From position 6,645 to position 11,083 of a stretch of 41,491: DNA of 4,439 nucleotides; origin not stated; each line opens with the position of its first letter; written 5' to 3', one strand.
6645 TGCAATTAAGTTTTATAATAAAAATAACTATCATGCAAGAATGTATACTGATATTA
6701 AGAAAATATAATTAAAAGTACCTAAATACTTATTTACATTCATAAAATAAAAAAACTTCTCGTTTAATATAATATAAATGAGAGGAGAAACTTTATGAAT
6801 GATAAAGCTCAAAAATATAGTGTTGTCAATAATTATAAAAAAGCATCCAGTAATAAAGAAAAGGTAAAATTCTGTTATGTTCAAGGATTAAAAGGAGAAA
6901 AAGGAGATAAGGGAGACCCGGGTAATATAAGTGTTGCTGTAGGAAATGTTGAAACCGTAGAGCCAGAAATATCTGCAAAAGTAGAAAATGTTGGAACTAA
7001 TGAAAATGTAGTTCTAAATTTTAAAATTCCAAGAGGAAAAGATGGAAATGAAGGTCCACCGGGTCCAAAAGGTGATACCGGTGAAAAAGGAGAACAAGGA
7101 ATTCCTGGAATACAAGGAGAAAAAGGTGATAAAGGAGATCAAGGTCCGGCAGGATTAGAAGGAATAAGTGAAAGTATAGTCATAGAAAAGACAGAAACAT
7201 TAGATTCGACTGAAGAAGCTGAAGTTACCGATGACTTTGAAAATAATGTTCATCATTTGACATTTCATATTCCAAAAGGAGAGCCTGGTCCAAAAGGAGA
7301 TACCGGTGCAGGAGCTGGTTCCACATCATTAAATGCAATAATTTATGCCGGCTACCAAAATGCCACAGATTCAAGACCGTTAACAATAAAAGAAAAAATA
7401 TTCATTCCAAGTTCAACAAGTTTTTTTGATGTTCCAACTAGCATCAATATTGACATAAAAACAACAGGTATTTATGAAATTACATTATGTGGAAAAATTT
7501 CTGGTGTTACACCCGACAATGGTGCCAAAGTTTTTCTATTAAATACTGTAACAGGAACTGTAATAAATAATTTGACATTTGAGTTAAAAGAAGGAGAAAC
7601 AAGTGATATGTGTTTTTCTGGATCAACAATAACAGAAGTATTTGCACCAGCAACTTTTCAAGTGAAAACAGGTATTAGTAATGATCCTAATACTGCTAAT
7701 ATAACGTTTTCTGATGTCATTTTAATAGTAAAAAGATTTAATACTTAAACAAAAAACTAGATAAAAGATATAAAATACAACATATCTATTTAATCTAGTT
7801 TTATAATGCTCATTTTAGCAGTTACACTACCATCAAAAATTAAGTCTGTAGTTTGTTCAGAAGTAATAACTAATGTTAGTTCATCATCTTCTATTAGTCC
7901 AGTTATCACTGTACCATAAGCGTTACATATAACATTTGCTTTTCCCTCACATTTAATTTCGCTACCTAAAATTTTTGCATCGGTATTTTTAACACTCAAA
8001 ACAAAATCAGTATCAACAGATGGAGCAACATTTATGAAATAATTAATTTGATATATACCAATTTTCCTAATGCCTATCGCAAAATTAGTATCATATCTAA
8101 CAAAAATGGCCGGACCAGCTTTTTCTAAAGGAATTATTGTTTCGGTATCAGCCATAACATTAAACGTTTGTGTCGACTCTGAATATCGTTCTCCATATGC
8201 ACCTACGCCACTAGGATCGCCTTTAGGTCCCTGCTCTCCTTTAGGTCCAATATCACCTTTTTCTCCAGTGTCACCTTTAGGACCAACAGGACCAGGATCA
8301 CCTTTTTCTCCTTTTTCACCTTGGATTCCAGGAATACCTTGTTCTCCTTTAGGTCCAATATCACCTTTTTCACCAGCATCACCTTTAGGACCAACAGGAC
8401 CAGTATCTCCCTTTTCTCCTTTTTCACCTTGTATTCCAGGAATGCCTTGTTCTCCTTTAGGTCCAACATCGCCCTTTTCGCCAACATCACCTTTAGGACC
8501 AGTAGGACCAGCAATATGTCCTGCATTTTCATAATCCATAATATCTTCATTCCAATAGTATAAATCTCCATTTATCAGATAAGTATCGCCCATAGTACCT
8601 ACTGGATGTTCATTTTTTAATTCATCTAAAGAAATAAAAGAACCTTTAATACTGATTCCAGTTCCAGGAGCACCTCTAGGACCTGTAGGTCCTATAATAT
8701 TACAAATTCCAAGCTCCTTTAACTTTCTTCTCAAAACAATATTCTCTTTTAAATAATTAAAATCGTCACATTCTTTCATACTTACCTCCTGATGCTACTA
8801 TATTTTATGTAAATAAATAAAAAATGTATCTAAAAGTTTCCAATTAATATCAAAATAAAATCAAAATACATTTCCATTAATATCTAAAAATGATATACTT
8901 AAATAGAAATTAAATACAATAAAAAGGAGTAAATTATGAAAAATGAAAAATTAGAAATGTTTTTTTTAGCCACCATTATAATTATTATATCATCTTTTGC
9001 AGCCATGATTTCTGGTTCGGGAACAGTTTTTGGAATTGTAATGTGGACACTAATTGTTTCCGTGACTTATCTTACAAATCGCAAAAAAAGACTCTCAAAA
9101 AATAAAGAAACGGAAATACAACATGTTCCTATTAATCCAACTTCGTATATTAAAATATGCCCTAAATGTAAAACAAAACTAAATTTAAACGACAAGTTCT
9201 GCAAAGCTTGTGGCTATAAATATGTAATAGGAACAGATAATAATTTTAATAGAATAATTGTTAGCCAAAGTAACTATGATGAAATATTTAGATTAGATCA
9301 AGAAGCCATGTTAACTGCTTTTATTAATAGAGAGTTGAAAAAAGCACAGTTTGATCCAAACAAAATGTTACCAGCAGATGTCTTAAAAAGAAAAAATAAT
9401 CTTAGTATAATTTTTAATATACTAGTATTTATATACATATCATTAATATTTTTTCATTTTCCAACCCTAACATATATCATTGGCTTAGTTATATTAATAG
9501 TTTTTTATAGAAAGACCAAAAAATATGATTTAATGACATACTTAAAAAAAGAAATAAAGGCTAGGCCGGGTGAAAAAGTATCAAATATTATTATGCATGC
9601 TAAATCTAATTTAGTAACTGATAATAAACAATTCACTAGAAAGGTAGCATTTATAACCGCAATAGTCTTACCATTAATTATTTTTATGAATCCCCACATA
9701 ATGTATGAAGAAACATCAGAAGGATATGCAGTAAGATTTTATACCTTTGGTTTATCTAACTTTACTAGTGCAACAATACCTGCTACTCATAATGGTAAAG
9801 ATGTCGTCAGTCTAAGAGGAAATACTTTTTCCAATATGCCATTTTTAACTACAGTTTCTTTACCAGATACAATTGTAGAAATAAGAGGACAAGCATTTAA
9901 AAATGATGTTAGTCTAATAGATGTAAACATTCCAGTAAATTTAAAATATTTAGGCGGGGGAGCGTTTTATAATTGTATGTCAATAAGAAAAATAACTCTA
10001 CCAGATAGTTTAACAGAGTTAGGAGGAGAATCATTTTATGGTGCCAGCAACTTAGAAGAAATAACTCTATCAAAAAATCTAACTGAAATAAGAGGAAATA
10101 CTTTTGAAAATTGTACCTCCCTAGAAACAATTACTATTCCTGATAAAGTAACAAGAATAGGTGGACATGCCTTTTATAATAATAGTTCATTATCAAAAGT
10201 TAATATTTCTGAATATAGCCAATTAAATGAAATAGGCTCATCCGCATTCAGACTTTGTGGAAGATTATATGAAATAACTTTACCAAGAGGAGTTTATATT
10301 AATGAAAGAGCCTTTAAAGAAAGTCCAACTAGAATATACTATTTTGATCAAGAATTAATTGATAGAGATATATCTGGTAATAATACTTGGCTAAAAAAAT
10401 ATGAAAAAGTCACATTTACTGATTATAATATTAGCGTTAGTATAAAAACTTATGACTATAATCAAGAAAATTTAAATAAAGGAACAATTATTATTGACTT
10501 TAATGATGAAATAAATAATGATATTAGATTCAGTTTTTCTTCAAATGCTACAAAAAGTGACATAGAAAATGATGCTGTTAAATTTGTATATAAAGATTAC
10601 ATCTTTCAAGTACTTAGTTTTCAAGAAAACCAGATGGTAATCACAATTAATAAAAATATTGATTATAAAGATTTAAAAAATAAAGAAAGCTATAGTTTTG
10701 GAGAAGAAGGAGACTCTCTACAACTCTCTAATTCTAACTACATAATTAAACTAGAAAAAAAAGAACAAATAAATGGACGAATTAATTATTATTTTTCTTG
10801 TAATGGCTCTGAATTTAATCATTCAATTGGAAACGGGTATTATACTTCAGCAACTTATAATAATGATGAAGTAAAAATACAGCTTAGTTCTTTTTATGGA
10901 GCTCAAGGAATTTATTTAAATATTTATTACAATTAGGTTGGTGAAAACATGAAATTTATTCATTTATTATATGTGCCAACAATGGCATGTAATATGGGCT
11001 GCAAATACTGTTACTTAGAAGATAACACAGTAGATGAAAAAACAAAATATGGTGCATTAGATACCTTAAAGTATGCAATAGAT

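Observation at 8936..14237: Four-gene operon coupling a long rSAM/SPASM enzyme to two zinc-ribbon membrane proteins (one LRR-bearing) and a poly-Asn-tailed small protein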

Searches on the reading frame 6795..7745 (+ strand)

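Call 3: search_protein_families(library=pfam, proteins=[window:6795-7745:+], max_evalue=0.1)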
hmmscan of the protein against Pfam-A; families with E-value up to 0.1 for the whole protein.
window:6795-7745:+ (317 aa): 1 family
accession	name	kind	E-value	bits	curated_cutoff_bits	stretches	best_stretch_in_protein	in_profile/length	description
PF01391.23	Collagen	-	4.9e-09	36.3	27.2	1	80-123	3-46/60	Collagen triple helix repeat (20 copies)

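Call 90: search_protein_families(library=phrogs, proteins=[window:6795-7745:+], max_evalue=0.001)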
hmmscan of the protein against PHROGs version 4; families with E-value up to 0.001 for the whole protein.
window:6795-7745:+ (317 aa): 35 families (the best 25 are shown)
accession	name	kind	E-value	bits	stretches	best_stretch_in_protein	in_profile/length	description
phrog_819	-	tail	8.5e-18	64.9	1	29-172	578-705/1024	tail protein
phrog_5073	-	tail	1.5e-17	64.8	1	79-295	295-449/519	tail fiber protein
phrog_32311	-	unknown function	1.4e-14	54.8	2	16-99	57-141/577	-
phrog_6320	-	tail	1.4e-13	51.5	1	30-172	154-234/745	tail fiber protein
phrog_18350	-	tail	8.6e-13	49.5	1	30-128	107-202/253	tail fiber protein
phrog_1658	-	unknown function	1.6e-10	42.1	2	78-178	49-114/239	-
phrog_8745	-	tail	1.6e-10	40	1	80-175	1406-1465/1803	tail fiber protein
phrog_4120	-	tail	2.9e-09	37.4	1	25-92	106-172/360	minor tail protein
phrog_10972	-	tail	8.7e-09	36.3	1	62-124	138-200/343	tail fiber protein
phrog_3904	-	tail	5.6e-08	32.5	1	80-173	674-779/1086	tail fiber protein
phrog_13892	-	tail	9.2e-08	32.5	1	77-123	38-84/676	minor tail protein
phrog_38552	-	unknown function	2.5e-07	31.5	0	25-84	173-233/430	-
phrog_21962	-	tail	2.5e-07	31.3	0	107-197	81-167/321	tail protein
phrog_34916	-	tail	2.6e-07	31.8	1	75-125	30-80/124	tail fiber protein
phrog_4440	-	tail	4.9e-07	30.2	1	18-204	166-333/410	tail fiber protein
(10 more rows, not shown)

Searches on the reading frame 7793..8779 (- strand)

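Call 3: search_protein_families(library=pfam, proteins=[window:7793-8779:-], max_evalue=0.1)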
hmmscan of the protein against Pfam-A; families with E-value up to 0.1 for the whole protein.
window:7793-8779:- (329 aa): 2 families
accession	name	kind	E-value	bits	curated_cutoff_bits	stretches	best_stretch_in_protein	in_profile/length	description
PF01391.23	Collagen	-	3.9e-17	62.2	27.2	2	90-146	3-59/60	Collagen triple helix repeat (20 copies)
PF18573.7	BclA_C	-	0.00059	20.1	38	1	204-328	9-127/128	BclA C-terminal domain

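Call 90: search_protein_families(library=phrogs, proteins=[window:7793-8779:-], max_evalue=0.001)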
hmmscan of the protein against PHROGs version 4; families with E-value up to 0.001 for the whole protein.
window:7793-8779:- (329 aa): 41 families (the best 25 are shown)
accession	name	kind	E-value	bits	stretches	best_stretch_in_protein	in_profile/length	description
phrog_5073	-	tail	1.2e-36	127.9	1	30-220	199-382/519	tail fiber protein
phrog_819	-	tail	2.2e-32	113.2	2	30-138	580-677/1024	tail protein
phrog_3904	-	tail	1.7e-22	80.6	1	30-124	801-889/1086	tail fiber protein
phrog_6320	-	tail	2.2e-21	77.4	1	28-199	81-212/745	tail fiber protein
phrog_38806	-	unknown function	7.2e-21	75.8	2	117-200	66-149/285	-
phrog_10972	-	tail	1.1e-19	72.2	2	136-200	157-224/343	tail fiber protein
phrog_33406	-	tail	3.9e-19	69.4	2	112-203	185-276/651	tail fiber protein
phrog_366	-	tail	1.1e-18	68.9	2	85-157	144-217/474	tail fiber protein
phrog_8745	-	tail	2.5e-18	65.8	1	90-223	1385-1516/1803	tail fiber protein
phrog_35286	-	unknown function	4.9e-17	62.6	2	30-112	161-238/750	-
phrog_1658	-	unknown function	8.3e-15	56.2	2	131-204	47-120/239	-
phrog_3420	-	unknown function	9.9e-12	44.2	1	62-193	11-140/929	-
phrog_17587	-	tail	5.6e-11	42.6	2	90-160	350-420/641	tail fiber protein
phrog_3890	-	tail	2.1e-10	38.7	1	142-313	1896-2057/3453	straight fibre tail protein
phrog_13892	-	tail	3.4e-10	40.5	2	139-188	36-85/676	minor tail protein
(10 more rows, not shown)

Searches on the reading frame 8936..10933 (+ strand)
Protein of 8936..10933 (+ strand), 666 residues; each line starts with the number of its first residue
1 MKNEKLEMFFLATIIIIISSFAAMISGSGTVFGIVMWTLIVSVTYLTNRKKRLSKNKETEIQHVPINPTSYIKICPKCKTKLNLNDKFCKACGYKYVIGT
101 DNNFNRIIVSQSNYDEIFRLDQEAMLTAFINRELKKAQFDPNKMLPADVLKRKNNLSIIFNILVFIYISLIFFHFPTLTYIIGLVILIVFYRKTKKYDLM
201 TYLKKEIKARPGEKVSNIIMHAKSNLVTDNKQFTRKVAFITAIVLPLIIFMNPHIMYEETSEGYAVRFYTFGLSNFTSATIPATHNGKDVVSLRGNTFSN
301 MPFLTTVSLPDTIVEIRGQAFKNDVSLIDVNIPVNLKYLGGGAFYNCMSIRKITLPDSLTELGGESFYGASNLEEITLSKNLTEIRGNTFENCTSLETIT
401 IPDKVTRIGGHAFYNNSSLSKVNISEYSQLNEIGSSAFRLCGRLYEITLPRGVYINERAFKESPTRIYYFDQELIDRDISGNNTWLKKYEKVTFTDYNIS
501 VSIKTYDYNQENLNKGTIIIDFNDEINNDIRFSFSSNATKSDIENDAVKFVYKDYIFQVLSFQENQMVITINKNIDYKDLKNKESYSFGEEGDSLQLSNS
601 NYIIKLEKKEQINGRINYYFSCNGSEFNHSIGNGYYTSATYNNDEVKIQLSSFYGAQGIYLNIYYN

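Call 3: search_protein_families(library=pfam, proteins=[window:8936-10933:+], max_evalue=0.1)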
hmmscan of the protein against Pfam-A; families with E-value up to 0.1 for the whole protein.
window:8936-10933:+ (666 aa): 10 families
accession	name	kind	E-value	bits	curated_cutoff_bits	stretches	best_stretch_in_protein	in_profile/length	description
PF13306.12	LRR_5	-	5.3e-47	159.3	27.7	2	342-463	6-123/127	BspA type Leucine rich repeat region (6 copies)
PF13855.12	LRR_8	-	1.2e-10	41.4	27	1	358-401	12-56/61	Leucine rich repeat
PF10235.14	Cript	-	0.00017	22.6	25.5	1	44-96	16-70/90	Microtubule-associated protein CRIPT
PF12773.13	DZR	-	0.00036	21.1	27.3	1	73-93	25-45/45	Double zinc ribbon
PF13240.11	Zn_Ribbon_1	-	0.00064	19.9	25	1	75-95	2-22/23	zinc-ribbon domain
PF13248.11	Zn_ribbon_3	-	0.0021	17.9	27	1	74-95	4-25/26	zinc-ribbon domain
PF17032.10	Zn_ribbon_15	-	0.0049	18.1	28.9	1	59-93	51-73/73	zinc-ribbon family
PF18912.6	DZR_2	-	0.0054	17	27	1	73-95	22-45/56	Double zinc ribbon domain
PF05725.18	FNIP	-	0.0089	16.6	21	0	327-362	5-39/44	FNIP Repeat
PF10571.15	UPF0547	-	0.079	13.5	29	0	73-96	1-24/26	Uncharacterised protein family UPF0547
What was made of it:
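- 8936..10936 (+): Gene A: 666-aa membrane protein with an N-terminal TM pair, a cytoplasmic Cys4 zinc ribbon, further TM helices, an extracytoplasmic BspA-type LRR and a variable C-terminal domain. PF13306 LRR_5 5.3e-47 and zinc-ribbon Pfam hits (call 3).
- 9773..10330 (+): A: BspA-type leucine-rich repeat region (about aa 280-465). Pfam LRR_5 and LRR_8 (call 3).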

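Call 4: search_protein_families(library=ncbifam, proteins=[window:8936-10933:+], max_evalue=0.1)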
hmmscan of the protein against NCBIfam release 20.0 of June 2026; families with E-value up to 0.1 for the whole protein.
window:8936-10933:+ (666 aa): 3 families
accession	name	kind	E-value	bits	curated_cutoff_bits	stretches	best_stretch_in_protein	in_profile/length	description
NF047961.1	adhesin_HupY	equivalog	1.8e-13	49.5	1250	1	280-462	399-586/978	leucine-rich repeat adhesin HupY/LrrG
TIGR02167.2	Liste_lipo_26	repeat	0.00051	19.7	30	0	389-401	1-13/26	PARCEL repeat-containing surface protein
NF047723.1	TransFacS4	equivalog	0.024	15.1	120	1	73-96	2-27/90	transcription factor S4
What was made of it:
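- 9773..10330 (+): NCBIfam HupY/LrrG partial hit 1.8e-13 (call 4).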

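Call 5: search_protein_families(library=padloc, proteins=[window:8936-10933:+], max_evalue=0.1)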
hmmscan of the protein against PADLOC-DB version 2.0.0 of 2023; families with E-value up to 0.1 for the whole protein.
window:8936-10933:+ (666 aa): 0 families

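Call 49: search_protein_families(library=phrogs, proteins=[window:8936-10933:+], max_evalue=0.01)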
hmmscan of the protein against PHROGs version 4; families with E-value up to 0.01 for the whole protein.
window:8936-10933:+ (666 aa): 3 families
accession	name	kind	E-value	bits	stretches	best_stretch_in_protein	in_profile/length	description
phrog_35892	-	unknown function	1.1e-24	87.2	2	331-510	560-742/1181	-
phrog_18805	-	unknown function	1.3e-17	64.8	2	275-400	280-404/457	-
phrog_8436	-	unknown function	0.0077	17.3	0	6-94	1-85/110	-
